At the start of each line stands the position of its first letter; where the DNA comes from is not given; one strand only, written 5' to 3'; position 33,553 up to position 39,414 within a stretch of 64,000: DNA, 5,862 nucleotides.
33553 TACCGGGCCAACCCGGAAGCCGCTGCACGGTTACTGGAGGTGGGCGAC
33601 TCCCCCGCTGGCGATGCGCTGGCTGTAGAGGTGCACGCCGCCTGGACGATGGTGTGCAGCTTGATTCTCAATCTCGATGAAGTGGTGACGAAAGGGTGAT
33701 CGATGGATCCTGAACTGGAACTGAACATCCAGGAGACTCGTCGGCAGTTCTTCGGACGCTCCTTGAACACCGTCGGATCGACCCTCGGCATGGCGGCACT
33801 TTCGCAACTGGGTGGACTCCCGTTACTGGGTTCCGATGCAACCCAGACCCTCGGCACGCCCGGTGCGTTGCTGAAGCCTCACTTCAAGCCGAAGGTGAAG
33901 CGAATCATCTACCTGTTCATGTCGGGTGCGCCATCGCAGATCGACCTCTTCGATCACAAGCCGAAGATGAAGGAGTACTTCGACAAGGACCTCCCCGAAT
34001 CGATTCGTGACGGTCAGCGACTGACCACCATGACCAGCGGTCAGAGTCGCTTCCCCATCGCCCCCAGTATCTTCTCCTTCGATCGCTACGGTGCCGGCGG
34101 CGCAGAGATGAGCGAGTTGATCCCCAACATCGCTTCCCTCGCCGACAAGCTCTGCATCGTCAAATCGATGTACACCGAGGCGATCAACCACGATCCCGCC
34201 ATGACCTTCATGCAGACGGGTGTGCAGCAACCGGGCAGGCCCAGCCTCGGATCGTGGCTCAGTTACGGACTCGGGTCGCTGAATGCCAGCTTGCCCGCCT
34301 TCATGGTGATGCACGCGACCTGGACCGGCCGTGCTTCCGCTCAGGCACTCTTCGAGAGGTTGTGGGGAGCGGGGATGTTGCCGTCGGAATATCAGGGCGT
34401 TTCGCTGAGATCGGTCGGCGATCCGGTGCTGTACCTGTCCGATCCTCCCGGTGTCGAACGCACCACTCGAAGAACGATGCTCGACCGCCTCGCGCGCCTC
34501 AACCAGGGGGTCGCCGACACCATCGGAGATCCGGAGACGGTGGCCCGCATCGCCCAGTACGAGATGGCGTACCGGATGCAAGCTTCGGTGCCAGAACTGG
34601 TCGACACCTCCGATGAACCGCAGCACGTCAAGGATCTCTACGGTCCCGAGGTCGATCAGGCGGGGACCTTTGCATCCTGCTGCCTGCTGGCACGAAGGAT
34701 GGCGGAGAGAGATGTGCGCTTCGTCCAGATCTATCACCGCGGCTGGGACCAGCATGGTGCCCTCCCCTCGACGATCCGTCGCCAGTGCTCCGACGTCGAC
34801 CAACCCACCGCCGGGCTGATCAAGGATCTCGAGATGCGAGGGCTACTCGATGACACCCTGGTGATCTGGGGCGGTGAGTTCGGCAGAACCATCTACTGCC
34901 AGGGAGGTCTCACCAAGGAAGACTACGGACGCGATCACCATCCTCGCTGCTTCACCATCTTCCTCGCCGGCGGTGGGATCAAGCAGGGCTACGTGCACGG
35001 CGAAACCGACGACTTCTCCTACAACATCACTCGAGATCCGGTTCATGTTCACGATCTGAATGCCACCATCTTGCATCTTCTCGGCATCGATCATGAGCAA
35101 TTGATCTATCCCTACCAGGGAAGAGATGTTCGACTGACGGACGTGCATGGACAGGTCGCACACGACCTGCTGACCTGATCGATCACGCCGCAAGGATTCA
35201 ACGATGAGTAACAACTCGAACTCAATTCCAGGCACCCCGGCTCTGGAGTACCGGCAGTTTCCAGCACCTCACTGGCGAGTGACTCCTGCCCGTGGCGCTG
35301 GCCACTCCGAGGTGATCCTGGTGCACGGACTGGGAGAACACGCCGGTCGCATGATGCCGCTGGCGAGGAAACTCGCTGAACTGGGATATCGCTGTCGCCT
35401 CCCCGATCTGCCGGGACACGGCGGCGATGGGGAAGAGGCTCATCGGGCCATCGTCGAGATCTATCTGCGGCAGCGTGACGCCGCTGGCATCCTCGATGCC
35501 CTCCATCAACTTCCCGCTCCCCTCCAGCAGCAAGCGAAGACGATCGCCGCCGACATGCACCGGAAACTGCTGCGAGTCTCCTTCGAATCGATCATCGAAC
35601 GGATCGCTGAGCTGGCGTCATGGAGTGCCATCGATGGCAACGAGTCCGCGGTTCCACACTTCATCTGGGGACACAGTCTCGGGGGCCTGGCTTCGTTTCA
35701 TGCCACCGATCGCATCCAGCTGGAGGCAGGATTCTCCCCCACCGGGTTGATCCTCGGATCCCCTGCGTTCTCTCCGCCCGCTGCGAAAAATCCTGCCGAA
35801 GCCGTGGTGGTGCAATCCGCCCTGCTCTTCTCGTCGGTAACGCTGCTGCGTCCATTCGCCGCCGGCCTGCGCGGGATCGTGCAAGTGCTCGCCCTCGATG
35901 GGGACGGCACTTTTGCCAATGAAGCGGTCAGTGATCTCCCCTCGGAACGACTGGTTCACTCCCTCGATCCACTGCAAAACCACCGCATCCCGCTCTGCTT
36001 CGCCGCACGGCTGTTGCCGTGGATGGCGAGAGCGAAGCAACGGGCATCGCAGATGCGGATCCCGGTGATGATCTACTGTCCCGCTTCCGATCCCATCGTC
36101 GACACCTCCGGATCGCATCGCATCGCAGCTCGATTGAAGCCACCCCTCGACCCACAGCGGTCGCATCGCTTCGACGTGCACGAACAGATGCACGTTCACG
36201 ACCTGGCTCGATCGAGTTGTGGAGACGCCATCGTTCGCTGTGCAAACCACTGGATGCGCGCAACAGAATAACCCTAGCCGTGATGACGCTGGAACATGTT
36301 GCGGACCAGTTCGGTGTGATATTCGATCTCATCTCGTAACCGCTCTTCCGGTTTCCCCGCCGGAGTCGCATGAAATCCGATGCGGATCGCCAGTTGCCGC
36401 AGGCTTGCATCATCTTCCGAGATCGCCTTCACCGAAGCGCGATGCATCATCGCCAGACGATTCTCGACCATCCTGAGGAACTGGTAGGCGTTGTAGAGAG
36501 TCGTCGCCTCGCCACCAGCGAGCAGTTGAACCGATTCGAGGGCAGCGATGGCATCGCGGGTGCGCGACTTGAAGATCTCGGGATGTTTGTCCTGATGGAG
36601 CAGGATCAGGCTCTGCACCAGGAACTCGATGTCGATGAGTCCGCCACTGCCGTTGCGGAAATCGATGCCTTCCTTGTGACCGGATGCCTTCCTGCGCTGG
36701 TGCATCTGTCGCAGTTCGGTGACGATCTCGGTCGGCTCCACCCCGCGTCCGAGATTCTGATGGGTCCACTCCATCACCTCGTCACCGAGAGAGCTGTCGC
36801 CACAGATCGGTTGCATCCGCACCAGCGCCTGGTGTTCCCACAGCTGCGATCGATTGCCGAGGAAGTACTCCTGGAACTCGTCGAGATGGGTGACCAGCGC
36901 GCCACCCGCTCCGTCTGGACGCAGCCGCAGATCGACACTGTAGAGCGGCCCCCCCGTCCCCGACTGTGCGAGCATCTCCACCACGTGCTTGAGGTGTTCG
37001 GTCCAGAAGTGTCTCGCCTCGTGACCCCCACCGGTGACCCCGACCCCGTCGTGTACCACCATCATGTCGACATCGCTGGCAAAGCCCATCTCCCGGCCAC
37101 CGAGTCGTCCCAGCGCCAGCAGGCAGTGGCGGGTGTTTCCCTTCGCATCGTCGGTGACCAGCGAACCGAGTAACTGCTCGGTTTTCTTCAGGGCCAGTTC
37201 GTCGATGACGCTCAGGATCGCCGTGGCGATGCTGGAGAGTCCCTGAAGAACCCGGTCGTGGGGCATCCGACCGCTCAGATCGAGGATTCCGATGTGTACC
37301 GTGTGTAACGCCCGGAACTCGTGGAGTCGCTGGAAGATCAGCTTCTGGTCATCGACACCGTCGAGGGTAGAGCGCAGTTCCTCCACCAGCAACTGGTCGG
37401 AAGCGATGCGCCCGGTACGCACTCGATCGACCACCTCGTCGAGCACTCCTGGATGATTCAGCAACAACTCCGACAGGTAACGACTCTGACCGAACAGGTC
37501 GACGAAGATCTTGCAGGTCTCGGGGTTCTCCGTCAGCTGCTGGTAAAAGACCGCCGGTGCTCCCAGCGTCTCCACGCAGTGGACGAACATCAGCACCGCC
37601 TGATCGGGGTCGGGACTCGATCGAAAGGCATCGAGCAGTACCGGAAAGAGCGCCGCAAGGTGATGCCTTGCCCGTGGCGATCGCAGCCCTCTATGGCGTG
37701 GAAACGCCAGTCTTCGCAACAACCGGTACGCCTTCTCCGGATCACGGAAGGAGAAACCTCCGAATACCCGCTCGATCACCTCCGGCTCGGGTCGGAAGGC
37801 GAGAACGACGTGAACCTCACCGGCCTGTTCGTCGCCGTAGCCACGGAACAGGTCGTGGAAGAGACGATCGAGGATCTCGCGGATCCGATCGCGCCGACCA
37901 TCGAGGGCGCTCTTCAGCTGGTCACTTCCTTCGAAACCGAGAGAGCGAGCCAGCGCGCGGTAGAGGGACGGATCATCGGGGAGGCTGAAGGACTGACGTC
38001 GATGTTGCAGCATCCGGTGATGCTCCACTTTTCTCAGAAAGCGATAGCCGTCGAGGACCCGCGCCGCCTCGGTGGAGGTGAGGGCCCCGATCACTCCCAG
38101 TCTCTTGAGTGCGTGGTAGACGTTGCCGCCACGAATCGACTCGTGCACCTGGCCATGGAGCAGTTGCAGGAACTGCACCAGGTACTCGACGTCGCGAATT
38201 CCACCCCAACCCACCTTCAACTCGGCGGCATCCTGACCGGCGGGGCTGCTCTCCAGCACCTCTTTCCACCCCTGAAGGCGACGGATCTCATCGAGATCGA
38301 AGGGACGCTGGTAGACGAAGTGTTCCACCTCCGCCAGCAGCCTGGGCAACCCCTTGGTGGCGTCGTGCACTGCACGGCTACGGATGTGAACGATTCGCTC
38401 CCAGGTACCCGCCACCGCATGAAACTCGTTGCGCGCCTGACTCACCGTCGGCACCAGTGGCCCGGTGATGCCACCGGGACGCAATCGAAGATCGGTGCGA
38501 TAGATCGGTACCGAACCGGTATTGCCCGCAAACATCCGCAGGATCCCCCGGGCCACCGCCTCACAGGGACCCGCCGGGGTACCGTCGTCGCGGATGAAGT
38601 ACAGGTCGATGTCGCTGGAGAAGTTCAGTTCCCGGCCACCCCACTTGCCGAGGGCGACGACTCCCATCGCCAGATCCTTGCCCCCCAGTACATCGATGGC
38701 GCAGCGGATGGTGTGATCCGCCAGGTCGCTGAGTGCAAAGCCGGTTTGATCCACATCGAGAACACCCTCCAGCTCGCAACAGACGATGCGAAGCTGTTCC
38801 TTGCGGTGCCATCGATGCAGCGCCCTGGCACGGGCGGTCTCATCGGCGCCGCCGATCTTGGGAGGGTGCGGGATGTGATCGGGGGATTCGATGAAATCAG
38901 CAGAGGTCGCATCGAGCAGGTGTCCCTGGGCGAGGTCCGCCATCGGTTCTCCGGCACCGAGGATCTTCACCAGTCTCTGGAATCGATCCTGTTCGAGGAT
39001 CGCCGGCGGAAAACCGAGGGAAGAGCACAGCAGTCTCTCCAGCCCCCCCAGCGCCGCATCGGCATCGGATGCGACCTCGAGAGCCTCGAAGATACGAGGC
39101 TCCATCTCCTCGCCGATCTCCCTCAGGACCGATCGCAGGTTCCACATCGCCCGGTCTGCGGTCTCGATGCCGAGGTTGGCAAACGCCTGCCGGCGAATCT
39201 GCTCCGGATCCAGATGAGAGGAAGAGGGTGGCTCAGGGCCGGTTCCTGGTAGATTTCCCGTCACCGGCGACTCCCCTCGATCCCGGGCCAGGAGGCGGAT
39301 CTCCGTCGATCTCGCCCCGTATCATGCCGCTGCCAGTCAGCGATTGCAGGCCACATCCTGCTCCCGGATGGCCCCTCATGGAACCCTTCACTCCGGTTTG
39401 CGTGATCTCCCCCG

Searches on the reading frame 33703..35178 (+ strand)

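Call 72: search_protein_families(library=pfam, proteins=[window:33703-35178:+], max_evalue=0.00001)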
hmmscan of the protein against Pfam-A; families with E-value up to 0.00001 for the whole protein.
window:33703-35178:+ (491 aa): 1 family
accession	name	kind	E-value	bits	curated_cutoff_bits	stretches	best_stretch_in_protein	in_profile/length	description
PF07394.17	DUF1501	-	1.5e-152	508.7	27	1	66-490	2-390/390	Protein of unknown function (DUF1501)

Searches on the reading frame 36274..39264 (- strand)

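Call 72: search_protein_families(library=pfam, proteins=[window:36274-39264:-], max_evalue=0.00001)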
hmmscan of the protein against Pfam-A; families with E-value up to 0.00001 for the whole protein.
window:36274-39264:- (996 aa): 2 families
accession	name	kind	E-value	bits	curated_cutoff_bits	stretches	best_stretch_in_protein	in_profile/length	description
PF03710.21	GlnE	-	6.6e-75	252.2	24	2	587-828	4-247/252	Glutamate-ammonia ligase adenylyltransferase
PF08335.16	GlnD_UR_UTase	-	3.1e-35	121.7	21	2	348-469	27-141/141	GlnD PII-uridylyltransferase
